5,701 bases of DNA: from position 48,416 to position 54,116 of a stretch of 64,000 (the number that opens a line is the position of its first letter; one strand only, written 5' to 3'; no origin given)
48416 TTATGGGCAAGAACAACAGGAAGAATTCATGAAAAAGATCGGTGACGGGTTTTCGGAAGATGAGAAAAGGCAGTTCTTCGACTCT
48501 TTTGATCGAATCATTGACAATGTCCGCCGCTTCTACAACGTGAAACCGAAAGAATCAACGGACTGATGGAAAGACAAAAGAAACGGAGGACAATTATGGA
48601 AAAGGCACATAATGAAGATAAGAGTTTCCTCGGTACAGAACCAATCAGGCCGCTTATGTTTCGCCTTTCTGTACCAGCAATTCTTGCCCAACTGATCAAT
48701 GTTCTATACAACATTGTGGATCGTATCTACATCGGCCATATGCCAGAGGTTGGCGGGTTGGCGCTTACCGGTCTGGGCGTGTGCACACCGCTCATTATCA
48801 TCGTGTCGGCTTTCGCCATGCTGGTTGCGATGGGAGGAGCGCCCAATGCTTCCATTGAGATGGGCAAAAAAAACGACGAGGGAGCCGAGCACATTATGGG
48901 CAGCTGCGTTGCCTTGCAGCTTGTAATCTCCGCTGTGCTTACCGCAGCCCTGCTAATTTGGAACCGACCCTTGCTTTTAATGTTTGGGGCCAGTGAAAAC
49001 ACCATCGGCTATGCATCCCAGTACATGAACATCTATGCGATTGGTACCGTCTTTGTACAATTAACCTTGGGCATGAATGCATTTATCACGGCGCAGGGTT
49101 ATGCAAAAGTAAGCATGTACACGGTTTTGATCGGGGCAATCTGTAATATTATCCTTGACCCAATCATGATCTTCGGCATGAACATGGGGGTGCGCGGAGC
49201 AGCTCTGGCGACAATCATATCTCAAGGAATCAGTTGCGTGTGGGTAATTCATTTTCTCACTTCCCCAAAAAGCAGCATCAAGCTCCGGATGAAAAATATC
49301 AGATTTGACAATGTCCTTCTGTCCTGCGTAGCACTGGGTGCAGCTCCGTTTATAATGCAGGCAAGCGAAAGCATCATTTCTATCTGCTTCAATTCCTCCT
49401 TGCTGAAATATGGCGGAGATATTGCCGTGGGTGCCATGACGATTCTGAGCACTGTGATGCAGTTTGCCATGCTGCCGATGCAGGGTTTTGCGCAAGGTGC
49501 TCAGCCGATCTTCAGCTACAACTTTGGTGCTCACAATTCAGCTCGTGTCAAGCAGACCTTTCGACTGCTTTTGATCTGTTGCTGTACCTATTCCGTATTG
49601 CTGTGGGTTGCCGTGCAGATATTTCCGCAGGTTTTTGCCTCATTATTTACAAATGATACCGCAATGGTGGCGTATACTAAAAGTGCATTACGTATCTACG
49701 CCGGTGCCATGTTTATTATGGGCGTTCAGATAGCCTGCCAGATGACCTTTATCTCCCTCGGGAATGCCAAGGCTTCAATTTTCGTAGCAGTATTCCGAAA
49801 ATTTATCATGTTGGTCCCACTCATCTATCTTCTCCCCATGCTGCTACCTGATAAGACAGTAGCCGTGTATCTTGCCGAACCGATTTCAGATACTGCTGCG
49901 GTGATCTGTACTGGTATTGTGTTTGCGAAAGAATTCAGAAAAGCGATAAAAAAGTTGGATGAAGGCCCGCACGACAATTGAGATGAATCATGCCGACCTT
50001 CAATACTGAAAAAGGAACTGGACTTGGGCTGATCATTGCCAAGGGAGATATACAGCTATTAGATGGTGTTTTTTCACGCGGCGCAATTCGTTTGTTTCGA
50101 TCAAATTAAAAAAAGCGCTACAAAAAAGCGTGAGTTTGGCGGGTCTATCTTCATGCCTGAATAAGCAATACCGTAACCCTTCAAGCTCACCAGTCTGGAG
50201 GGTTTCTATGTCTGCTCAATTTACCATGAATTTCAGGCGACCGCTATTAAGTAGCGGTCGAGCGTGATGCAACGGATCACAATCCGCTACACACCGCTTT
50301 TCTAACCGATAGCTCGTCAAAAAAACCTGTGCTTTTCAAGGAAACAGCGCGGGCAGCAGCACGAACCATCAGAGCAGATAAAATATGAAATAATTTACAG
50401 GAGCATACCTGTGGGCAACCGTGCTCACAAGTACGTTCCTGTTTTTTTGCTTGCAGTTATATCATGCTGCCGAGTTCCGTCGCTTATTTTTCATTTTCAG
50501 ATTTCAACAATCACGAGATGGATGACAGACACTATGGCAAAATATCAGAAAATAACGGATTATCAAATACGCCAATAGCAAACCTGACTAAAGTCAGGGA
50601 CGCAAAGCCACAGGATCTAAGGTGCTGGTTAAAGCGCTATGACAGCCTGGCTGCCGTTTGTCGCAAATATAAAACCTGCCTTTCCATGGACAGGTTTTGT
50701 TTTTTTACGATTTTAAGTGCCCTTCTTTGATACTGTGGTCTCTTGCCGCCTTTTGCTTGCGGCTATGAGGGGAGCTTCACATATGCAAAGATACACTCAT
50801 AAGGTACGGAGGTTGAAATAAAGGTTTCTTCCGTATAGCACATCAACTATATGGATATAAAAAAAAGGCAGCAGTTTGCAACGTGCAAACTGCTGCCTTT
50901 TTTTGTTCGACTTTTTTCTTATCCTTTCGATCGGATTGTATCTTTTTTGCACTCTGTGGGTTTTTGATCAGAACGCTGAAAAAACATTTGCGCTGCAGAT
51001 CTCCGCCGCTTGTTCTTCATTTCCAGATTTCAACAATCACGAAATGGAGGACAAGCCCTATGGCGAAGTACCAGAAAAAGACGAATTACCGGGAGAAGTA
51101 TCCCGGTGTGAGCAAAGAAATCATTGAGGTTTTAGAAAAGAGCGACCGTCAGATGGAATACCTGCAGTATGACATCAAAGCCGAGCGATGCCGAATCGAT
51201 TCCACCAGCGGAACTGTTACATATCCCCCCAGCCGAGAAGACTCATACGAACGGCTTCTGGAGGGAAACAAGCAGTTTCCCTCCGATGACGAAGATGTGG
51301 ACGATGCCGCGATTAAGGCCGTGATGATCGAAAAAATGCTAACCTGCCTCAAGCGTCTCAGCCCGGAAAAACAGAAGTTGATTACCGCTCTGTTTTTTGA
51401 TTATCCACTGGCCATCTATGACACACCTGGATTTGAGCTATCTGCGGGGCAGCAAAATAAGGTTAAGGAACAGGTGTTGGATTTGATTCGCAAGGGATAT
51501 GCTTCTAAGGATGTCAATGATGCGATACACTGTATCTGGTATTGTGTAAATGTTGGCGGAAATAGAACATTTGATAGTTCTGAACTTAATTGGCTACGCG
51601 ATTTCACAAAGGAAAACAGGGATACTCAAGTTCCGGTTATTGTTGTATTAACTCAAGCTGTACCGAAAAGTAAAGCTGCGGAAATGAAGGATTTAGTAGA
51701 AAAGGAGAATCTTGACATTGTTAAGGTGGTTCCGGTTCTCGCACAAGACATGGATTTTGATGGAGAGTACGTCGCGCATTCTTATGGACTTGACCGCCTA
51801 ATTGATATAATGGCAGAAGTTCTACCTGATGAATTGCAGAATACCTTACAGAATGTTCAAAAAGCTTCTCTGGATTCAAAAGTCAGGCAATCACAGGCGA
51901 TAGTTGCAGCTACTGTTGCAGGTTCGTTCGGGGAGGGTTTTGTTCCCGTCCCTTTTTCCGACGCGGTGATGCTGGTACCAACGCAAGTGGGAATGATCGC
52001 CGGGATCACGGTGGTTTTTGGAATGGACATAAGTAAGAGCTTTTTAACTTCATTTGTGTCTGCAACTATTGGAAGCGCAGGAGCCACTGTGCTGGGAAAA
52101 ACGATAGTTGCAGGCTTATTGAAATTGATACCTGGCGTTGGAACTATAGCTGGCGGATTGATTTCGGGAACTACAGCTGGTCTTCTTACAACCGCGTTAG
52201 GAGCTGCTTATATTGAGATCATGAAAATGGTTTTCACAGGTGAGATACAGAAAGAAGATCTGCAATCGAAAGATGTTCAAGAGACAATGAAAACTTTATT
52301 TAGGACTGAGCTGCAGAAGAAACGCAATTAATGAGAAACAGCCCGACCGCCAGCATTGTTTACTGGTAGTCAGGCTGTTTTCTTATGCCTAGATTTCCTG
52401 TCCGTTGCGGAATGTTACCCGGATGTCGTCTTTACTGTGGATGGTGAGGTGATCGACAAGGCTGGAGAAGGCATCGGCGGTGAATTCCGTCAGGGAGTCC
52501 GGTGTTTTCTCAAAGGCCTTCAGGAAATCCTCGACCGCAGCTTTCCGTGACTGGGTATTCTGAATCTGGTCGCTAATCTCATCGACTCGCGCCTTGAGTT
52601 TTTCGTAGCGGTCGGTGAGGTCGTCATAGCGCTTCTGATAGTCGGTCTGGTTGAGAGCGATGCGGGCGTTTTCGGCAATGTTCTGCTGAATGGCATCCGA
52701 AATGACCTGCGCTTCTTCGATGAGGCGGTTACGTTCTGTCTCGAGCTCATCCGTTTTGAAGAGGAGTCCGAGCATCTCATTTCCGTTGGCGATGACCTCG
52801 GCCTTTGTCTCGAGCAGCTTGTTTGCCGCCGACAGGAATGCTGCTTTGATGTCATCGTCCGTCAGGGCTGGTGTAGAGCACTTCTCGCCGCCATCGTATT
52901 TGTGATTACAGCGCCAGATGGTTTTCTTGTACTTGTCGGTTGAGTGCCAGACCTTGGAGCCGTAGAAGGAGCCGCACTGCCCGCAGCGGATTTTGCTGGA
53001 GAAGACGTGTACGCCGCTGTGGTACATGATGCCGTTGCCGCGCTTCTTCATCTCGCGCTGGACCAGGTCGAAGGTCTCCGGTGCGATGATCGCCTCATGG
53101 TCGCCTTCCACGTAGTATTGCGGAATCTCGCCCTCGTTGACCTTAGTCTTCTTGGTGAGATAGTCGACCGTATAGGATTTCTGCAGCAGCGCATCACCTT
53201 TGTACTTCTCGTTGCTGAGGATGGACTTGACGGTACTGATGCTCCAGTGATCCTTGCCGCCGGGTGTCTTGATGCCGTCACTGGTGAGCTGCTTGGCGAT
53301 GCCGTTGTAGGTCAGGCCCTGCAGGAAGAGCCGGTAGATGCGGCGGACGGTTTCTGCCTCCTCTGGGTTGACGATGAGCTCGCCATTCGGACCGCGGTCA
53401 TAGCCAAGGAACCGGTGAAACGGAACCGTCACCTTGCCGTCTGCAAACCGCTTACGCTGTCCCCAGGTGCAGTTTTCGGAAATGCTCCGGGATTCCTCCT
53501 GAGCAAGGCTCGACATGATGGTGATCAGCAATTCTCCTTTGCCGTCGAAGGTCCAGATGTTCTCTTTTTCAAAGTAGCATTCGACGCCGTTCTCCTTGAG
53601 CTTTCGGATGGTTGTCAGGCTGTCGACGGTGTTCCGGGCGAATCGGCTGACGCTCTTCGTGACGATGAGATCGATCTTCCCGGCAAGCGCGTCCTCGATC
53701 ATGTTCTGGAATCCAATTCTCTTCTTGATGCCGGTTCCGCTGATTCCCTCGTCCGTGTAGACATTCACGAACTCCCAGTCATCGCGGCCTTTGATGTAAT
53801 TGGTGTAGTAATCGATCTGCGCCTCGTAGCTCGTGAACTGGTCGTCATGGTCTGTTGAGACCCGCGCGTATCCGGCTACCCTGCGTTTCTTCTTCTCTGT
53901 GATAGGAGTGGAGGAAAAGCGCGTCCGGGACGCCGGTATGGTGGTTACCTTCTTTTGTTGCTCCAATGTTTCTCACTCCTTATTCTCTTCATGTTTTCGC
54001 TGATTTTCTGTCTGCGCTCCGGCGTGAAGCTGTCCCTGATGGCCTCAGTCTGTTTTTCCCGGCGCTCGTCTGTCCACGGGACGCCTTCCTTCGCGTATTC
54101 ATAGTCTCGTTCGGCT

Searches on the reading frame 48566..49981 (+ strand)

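Call 59: search_protein_families(library=pfam, proteins=[window:48566-49981:+], max_evalue=0.001)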
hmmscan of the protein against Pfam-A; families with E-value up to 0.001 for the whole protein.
window:48566-49981:+ (471 aa): 1 family
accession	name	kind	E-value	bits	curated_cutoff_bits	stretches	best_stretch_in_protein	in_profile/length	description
PF01554.23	MatE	-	1.6e-44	151.8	24.9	2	37-200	1-161/161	MatE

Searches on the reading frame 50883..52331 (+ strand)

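Call 59: search_protein_families(library=pfam, proteins=[window:50883-52331:+], max_evalue=0.001)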
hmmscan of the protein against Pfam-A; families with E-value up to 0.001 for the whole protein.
window:50883-52331:+ (482 aa): 1 family
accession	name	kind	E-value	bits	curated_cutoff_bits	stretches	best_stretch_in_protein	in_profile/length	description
PF05128.17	DUF697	-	8.3e-10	39.1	27.7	1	314-455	6-144/162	Domain of unknown function (DUF697)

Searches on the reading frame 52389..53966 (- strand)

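Call 88: search_protein_families(library=pfam, proteins=[window:52389-53966:-], max_evalue=0.00001)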
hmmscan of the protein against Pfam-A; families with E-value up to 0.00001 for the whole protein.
window:52389-53966:- (525 aa): 3 families
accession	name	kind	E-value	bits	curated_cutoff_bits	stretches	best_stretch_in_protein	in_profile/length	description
PF00239.26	Resolvase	-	8.2e-33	114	23.3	1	30-178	1-144/145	Resolvase, N terminal domain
PF07508.19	Recombinase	-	2.7e-26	92.2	21.1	1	201-309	1-102/102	Recombinase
PF13408.12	Zn_ribbon_recom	-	5.5e-12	46.3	25.3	1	322-380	2-56/58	Recombinase zinc beta ribbon domain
